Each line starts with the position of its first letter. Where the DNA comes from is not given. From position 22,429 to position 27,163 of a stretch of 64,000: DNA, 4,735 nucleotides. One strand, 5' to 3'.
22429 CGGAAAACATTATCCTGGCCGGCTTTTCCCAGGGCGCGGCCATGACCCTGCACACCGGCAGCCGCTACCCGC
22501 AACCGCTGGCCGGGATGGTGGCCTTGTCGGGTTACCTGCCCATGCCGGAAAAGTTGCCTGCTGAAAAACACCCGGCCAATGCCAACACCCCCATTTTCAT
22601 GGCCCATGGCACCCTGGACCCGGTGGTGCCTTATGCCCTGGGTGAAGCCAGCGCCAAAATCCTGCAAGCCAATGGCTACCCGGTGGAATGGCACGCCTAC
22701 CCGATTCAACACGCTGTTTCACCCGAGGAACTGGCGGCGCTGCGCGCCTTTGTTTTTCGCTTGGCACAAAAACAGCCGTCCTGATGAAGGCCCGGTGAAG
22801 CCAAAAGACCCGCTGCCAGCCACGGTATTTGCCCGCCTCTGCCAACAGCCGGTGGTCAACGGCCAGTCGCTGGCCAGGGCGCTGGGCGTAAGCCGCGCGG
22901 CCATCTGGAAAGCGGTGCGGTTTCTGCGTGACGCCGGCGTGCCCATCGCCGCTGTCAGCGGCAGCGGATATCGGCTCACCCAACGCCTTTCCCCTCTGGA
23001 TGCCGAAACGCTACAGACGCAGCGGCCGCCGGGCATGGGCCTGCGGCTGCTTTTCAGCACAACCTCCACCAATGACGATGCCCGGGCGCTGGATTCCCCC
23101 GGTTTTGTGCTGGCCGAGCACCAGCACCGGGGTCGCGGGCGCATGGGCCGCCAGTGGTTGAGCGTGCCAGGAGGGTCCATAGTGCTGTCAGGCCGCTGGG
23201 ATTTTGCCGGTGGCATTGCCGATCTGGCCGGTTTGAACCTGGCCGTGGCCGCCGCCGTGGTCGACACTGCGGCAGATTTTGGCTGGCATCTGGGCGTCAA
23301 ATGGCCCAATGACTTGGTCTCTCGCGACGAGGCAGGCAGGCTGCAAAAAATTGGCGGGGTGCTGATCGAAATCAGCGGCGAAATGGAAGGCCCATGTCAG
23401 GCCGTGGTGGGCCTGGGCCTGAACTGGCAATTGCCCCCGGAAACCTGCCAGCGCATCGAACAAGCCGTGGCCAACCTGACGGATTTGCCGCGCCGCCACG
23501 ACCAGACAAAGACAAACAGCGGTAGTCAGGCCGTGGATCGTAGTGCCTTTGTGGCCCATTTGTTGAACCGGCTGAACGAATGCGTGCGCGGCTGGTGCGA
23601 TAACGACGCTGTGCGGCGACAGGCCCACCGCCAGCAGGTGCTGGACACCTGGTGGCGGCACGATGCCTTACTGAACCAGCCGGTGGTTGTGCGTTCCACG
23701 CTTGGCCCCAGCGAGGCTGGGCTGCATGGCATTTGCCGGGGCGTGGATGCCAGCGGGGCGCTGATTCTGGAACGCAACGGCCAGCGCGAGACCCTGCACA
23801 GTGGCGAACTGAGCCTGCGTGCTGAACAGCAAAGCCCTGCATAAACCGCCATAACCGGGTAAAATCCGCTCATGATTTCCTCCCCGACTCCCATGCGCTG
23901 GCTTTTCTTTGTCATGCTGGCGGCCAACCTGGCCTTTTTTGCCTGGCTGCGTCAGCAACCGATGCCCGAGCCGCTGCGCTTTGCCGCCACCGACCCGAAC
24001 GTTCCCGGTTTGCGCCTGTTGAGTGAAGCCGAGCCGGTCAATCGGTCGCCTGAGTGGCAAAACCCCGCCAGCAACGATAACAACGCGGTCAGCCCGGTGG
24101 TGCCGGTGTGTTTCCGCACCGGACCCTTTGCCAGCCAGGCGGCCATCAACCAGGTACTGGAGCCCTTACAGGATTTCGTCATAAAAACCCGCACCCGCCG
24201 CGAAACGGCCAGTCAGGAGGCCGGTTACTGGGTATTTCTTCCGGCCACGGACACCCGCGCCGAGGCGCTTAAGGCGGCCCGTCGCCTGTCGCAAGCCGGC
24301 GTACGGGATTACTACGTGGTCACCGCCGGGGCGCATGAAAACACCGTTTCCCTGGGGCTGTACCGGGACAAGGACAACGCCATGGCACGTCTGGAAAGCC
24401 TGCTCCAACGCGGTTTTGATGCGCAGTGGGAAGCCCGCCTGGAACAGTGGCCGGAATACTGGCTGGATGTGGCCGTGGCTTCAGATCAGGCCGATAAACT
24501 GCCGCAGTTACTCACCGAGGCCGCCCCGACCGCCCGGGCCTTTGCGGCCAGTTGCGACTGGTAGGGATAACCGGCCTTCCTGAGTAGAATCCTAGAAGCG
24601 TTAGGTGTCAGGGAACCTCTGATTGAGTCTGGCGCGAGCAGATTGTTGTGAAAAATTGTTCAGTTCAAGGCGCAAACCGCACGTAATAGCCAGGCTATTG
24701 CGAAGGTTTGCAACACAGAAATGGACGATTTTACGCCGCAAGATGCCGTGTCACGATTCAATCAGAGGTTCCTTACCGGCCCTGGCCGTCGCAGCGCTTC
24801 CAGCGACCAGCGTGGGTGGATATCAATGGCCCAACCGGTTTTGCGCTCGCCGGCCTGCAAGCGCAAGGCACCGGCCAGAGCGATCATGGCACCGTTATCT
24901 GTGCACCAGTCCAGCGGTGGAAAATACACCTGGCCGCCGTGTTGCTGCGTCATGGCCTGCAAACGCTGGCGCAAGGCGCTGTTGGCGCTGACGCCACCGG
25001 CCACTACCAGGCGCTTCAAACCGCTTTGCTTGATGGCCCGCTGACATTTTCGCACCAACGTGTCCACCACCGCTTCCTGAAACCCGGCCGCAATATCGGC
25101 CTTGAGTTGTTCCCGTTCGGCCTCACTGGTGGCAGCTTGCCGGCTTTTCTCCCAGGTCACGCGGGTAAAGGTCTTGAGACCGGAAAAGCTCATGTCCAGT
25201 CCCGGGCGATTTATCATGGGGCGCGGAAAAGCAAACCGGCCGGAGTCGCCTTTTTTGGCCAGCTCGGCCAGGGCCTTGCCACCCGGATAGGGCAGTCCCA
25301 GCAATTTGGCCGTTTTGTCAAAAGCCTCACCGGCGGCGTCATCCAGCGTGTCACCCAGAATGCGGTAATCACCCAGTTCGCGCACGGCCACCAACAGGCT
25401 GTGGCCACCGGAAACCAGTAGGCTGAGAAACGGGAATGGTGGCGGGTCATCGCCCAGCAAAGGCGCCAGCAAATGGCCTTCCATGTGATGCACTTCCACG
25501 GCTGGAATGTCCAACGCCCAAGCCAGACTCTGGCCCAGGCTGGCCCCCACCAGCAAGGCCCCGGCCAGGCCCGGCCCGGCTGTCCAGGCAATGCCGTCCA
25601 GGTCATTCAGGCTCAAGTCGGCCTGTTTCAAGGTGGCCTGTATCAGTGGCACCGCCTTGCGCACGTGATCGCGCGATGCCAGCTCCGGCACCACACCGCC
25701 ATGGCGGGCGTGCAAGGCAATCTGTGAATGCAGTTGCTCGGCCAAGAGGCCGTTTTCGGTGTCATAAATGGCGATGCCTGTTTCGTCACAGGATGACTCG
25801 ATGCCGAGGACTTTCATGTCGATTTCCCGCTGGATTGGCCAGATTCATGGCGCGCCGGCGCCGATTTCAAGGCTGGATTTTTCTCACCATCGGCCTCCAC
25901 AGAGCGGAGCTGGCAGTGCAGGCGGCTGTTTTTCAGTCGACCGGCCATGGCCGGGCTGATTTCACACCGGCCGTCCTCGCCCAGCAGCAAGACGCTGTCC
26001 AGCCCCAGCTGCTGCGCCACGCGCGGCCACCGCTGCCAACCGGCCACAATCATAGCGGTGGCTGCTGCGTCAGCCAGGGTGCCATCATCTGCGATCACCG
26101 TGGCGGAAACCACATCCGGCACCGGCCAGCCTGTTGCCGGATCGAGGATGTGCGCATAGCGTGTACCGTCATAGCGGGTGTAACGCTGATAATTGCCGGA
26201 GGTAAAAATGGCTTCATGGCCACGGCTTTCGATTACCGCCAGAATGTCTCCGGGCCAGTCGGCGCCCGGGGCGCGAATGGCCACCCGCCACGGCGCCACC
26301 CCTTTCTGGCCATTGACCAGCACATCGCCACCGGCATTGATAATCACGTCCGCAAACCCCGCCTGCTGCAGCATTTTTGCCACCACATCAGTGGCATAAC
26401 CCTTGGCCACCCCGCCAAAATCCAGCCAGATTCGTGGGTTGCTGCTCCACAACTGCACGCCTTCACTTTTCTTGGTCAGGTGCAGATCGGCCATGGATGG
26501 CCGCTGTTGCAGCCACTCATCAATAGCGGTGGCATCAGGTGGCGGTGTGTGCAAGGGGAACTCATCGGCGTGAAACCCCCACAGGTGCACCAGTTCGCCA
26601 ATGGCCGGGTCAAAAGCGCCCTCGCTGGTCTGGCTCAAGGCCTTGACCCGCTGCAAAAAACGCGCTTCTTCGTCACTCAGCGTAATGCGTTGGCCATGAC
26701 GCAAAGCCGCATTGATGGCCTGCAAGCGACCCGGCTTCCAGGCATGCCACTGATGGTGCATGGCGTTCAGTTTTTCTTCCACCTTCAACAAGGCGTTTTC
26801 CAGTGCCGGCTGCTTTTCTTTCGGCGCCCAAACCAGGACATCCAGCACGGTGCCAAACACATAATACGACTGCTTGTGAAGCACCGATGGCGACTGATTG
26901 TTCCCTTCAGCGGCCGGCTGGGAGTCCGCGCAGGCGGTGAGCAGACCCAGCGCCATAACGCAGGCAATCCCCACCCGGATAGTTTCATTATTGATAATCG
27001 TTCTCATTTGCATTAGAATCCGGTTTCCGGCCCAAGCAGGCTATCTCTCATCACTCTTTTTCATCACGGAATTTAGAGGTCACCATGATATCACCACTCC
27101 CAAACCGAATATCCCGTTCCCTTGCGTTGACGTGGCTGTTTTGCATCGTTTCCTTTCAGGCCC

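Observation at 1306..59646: Dense family of ~160-bp IS5-type MITEs (GGAAGC... termini, 4-bp YTAR target duplications) in a core, origin-proximal region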

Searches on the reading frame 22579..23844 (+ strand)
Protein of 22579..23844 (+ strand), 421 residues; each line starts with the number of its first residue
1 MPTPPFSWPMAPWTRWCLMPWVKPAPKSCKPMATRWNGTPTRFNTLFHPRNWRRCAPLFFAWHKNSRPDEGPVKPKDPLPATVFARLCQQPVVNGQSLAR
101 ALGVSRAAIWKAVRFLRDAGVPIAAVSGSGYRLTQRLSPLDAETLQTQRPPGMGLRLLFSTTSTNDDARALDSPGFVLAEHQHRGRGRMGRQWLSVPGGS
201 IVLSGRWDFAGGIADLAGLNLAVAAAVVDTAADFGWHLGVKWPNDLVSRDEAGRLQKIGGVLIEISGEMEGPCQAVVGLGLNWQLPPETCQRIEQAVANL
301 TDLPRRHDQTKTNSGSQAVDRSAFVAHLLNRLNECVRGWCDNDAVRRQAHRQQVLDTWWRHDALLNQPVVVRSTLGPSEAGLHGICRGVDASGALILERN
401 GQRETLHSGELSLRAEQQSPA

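Call 9: search_protein_families(library=ncbifam, proteins=[window:22579-23844:+], max_evalue=1e-10)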
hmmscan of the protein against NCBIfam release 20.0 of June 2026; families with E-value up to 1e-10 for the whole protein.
window:22579-23844:+ (421 aa): 10 families
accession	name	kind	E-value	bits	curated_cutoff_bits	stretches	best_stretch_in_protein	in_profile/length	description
NF008848.0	PRK11886.1-3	equivalog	1.4e-56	191.8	362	1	86-416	9-318/319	bifunctional biotin--[acetyl-CoA-carboxylase] ligase/biotin operon repressor BirA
NF008847.0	PRK11886.1-2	equivalog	3.6e-53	180.9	293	1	83-416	10-319/320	bifunctional biotin--[acetyl-CoA-carboxylase] ligase/biotin operon repressor BirA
NF008850.0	PRK11886.1-5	equivalog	1.1e-48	166.1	489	1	83-416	11-319/320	bifunctional biotin--[acetyl-CoA-carboxylase] ligase/biotin operon repressor BirA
NF008849.0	PRK11886.1-4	equivalog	5.9e-43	147.2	474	1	80-416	7-319/320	bifunctional biotin--[acetyl-CoA-carboxylase] ligase/biotin operon repressor BirA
TIGR00121.1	birA_ligase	equivalog_domain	5.5e-32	111.2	83.1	1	161-414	8-235/235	biotin--[acetyl-CoA-carboxylase] ligase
NF005405.0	PRK06955.1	equivalog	1e-30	106.9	312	1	167-417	58-297/300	biotin--[acetyl-CoA-carboxylase] ligase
NF008846.0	PRK11886.1-1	equivalog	3.6e-23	82.4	353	1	90-300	15-224/312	bifunctional biotin--[acetyl-CoA-carboxylase] ligase/biotin operon repressor BirA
NF006206.0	PRK08330.1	equivalog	1.3e-18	67.3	311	1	161-414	19-241/243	biotin--protein ligase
NF009862.0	PRK13325.1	equivalog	1.2e-17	63.9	761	1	176-418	112-327/592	bifunctional biotin--[acetyl-CoA-carboxylase] ligase/type III pantothenate kinase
TIGR00122.1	birA_repr_reg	equivalog_domain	4.5e-15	55.3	70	1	80-148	2-68/69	biotin operon repressor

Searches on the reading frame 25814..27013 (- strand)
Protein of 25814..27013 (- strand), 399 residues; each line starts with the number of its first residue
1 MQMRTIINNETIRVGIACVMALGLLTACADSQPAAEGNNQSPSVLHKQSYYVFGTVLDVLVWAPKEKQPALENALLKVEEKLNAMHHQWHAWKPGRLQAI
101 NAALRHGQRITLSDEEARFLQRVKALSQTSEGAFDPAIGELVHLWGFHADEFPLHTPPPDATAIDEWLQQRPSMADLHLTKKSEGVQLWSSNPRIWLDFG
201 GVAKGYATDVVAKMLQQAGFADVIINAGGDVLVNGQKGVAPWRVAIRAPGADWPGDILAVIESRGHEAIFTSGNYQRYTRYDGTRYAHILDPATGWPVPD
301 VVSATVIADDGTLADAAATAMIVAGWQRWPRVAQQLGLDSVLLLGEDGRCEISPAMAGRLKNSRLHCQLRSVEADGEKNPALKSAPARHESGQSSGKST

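Call 9: search_protein_families(library=ncbifam, proteins=[window:25814-27013:-], max_evalue=1e-10)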
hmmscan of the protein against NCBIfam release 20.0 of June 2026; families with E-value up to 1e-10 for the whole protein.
window:25814-27013:- (399 aa): 1 family
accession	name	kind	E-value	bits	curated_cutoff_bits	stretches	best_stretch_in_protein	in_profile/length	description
NF007774.0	PRK10461.1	equivalog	1.3e-44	152.6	498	1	15-347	7-331/351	FAD:protein FMN transferase ApbE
